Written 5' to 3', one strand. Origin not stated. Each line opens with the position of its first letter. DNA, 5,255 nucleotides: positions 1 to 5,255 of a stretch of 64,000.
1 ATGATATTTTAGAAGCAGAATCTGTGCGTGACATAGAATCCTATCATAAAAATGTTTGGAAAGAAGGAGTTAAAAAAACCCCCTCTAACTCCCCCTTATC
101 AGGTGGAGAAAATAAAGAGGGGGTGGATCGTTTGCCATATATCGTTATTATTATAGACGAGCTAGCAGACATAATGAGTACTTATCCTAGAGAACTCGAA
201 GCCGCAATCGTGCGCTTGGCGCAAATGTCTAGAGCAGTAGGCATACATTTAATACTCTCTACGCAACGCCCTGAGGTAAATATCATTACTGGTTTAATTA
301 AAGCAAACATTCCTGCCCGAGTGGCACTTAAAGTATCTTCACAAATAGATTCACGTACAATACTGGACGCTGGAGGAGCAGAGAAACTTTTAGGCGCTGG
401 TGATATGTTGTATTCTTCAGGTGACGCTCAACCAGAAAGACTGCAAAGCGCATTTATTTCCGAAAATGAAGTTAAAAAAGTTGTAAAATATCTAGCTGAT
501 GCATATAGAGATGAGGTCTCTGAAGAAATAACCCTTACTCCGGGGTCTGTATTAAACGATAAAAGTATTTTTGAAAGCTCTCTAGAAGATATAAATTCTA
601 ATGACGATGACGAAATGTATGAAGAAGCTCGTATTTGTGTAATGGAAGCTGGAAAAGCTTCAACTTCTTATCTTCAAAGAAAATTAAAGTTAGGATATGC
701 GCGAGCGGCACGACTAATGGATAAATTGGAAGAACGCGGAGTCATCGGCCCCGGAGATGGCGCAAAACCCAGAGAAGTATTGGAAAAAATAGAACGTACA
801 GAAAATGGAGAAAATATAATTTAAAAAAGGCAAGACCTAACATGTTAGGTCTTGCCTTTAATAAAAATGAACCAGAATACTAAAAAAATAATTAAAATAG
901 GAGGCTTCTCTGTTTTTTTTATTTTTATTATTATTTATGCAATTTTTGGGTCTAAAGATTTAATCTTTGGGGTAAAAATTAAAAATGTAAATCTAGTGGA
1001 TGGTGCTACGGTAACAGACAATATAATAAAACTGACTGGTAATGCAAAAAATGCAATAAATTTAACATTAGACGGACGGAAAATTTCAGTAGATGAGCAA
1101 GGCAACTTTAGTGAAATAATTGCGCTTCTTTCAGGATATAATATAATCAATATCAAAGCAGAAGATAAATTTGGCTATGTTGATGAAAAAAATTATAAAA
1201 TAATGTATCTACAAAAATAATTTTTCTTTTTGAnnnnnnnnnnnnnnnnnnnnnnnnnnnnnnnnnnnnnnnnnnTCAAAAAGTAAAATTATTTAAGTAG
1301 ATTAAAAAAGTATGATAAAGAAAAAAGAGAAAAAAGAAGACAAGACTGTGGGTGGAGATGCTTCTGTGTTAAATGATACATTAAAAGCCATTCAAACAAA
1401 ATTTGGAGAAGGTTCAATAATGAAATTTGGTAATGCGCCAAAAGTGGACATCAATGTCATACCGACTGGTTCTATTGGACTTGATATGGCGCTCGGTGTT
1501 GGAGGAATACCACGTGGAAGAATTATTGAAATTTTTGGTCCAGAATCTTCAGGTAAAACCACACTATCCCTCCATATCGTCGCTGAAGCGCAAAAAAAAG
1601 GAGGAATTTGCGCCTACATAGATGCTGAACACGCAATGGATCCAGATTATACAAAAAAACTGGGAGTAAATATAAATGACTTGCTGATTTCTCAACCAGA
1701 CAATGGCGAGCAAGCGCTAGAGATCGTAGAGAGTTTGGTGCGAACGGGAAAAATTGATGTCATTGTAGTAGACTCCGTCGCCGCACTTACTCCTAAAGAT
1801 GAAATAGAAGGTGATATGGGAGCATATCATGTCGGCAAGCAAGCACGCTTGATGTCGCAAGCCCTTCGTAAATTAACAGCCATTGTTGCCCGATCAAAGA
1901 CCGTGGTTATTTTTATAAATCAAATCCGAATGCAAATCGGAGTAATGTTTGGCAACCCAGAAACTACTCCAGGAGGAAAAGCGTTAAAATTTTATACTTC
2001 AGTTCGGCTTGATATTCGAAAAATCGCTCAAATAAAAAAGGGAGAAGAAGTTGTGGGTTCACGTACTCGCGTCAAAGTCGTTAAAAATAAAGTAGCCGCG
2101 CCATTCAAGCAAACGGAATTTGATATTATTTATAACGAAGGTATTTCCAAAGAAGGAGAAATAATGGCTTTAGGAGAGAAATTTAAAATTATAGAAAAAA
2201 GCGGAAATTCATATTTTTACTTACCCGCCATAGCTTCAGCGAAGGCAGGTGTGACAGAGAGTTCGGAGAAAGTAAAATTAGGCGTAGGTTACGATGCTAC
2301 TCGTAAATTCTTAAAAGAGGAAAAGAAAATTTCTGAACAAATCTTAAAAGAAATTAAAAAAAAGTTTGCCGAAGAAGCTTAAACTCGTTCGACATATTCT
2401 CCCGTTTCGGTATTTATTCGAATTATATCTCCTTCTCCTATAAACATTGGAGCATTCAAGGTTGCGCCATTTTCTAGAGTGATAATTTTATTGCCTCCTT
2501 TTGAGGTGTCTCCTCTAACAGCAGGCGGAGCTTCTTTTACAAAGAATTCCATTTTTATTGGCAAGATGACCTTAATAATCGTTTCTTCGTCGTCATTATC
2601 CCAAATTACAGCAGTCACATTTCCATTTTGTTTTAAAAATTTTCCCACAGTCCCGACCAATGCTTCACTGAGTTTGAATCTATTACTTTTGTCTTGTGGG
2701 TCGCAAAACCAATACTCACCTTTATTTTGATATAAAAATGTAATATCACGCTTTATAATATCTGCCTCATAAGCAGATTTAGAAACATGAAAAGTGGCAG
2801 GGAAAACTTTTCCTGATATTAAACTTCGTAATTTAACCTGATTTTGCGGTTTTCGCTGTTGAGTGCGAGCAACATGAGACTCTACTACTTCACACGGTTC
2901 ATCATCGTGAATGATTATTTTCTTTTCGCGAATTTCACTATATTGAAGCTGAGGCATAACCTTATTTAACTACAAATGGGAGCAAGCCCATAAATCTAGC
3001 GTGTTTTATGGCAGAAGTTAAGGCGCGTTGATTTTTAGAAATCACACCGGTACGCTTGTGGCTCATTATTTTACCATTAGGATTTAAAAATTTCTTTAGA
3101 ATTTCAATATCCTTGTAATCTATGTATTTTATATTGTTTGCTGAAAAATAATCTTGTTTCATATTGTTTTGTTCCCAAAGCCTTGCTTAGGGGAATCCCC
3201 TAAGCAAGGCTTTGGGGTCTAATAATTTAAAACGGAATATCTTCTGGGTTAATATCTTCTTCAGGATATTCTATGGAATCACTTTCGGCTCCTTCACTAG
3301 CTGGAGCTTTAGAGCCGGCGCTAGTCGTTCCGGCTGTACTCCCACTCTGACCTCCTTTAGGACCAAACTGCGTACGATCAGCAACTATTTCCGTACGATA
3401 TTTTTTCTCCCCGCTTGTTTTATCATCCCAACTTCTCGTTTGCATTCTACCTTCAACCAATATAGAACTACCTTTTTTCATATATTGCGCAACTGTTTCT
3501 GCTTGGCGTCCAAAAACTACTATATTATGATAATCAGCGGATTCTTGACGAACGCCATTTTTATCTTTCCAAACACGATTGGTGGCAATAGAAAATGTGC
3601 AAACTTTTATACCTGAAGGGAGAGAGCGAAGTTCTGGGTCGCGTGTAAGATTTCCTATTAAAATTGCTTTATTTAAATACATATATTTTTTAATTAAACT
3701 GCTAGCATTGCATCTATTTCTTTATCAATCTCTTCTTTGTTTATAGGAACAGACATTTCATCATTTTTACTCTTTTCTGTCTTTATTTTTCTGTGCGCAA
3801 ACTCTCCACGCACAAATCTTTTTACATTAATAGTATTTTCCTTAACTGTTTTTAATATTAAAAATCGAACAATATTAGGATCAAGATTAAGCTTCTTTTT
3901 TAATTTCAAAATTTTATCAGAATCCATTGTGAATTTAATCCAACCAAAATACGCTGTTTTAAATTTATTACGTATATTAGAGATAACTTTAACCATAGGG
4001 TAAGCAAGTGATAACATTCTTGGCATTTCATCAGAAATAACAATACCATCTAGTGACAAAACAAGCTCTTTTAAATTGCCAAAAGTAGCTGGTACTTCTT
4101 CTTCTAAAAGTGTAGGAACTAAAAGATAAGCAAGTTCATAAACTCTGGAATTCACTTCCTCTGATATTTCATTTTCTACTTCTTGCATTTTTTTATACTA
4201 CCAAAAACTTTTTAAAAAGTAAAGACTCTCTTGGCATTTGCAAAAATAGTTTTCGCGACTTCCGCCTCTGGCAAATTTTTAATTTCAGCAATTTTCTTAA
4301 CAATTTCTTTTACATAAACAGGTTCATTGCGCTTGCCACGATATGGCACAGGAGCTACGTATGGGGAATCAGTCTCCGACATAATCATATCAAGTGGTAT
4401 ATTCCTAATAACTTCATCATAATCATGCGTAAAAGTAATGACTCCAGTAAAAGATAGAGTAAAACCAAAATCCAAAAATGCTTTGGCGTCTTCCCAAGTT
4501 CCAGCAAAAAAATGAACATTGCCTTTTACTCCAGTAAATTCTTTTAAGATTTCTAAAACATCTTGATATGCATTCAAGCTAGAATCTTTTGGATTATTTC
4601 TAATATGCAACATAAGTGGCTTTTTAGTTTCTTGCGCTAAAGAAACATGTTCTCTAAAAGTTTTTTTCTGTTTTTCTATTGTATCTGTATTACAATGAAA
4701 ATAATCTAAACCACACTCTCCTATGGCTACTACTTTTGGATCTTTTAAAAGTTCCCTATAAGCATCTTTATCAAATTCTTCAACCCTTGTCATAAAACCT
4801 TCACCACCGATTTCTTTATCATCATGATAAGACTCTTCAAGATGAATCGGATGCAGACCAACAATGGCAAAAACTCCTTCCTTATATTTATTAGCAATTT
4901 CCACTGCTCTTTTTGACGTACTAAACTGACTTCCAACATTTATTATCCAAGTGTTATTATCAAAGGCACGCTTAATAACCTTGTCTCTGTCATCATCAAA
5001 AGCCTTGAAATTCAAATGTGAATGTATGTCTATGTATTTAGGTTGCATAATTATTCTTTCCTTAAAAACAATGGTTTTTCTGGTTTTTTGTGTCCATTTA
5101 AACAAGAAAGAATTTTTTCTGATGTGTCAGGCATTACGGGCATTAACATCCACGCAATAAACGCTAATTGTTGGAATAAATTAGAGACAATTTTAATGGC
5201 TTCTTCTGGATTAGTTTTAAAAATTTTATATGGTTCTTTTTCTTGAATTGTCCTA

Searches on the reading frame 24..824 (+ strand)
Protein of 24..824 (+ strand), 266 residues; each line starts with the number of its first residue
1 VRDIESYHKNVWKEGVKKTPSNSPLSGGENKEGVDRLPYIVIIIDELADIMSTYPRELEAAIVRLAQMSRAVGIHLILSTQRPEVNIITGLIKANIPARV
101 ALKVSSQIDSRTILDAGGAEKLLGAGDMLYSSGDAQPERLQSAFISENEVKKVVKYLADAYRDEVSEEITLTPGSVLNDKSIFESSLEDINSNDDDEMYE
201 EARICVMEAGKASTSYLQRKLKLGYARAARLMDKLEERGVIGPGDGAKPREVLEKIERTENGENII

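Call 72: search_protein_families(library=pfam, proteins=[window:24-824:+], max_evalue=0.00001)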
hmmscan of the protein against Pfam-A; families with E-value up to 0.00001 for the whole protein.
window:24-824:+ (266 aa): 2 families
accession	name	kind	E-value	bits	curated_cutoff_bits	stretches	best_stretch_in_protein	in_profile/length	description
PF09397.16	FtsK_gamma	-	2.7e-27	94.7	30.6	1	194-253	2-61/63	Ftsk gamma domain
PF01580.24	FtsK_SpoIIIE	-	6.9e-12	45.7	24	1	35-84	167-220/221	FtsK/SpoIIIE family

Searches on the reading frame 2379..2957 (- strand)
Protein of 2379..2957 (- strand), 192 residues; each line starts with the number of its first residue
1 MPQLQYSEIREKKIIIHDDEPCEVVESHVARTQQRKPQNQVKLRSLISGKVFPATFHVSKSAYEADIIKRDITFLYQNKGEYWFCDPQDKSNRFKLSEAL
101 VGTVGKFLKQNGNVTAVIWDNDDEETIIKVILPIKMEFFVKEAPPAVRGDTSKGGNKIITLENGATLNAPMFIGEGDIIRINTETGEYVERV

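Call 72: search_protein_families(library=pfam, proteins=[window:2379-2957:-], max_evalue=0.00001)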
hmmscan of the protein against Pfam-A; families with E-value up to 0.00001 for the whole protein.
window:2379-2957:- (192 aa): 2 families
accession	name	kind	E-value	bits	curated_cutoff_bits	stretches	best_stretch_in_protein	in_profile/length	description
PF09285.17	Elong-fact-P_C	-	1.5e-20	73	25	1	138-191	3-56/56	Elongation factor P, C-terminal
PF08207.18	EFP_N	-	2.8e-06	27.7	23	1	7-58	3-54/58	Elongation factor P (EF-P) KOW-like domain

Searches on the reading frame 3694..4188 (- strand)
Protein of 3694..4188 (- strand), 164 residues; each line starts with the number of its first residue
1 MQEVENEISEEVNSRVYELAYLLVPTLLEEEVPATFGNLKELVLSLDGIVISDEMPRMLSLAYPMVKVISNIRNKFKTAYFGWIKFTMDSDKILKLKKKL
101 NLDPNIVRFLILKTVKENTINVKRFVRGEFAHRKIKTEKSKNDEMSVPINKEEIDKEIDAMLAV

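Call 72: search_protein_families(library=pfam, proteins=[window:3694-4188:-], max_evalue=0.00001)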
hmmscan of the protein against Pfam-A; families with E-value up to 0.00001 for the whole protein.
window:3694-4188:- (164 aa): 1 family
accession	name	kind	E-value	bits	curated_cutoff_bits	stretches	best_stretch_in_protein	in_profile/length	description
PF01250.22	Ribosomal_S6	-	2.7e-12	47.1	27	1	17-113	2-90/90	Ribosomal protein S6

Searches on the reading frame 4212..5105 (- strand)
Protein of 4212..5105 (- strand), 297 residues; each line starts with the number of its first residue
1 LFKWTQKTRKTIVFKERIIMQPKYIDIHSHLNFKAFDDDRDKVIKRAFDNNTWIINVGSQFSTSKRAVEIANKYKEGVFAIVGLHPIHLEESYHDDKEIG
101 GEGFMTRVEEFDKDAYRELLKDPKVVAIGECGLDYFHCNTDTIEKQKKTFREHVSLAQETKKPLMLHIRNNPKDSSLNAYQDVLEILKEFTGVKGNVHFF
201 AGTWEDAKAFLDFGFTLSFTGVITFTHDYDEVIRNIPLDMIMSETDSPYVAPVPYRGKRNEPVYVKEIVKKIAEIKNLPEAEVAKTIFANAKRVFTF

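Call 72: search_protein_families(library=pfam, proteins=[window:4212-5105:-], max_evalue=0.00001)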
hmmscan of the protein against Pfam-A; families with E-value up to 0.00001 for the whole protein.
window:4212-5105:- (297 aa): 1 family
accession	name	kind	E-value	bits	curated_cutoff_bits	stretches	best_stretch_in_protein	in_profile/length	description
PF01026.27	TatD_DNase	-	9.7e-77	258.2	27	1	25-295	1-252/253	TatD related DNase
